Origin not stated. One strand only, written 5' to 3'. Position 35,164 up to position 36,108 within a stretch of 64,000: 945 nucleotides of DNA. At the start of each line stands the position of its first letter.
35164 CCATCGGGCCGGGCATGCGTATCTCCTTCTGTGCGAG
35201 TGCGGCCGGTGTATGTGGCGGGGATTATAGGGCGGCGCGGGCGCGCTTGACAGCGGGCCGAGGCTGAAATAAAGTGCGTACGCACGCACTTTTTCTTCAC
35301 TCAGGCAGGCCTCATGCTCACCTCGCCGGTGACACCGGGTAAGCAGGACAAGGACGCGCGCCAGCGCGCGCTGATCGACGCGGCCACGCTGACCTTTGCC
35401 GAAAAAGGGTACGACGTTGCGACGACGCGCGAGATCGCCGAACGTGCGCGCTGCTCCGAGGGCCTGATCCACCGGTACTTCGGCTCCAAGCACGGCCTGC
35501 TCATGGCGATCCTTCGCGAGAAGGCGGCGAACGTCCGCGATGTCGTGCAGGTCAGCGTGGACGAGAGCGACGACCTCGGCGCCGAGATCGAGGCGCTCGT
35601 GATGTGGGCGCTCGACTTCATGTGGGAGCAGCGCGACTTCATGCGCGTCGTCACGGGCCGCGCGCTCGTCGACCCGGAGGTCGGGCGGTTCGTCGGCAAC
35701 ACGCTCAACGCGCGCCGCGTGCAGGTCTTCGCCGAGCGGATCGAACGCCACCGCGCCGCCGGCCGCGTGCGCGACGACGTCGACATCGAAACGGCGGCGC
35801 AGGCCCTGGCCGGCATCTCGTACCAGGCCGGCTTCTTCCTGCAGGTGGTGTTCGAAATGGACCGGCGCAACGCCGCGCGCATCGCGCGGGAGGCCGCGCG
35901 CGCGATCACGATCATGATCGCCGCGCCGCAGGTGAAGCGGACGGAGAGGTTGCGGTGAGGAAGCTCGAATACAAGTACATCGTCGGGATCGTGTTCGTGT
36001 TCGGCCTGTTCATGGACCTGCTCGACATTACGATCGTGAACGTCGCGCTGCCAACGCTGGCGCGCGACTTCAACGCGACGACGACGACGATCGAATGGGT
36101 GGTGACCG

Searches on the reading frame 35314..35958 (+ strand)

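Call 56: search_protein_families(library=pfam, proteins=[window:35314-35958:+], max_evalue=0.001)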
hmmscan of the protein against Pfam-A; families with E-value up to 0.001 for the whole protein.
window:35314-35958:+ (214 aa): 3 families
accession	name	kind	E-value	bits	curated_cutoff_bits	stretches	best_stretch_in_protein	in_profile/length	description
PF00440.29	TetR_N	-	2.1e-14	53.4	24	1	20-65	1-46/47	Bacterial regulatory proteins, tetR family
PF14246.11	TetR_C_7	-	1e-07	32.4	22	1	107-204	20-116/119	AefR-like transcriptional repressor, C-terminal domain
PF16859.10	TetR_C_11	-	3.6e-06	27.7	32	1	85-189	4-108/113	Tetracyclin repressor-like, C-terminal domain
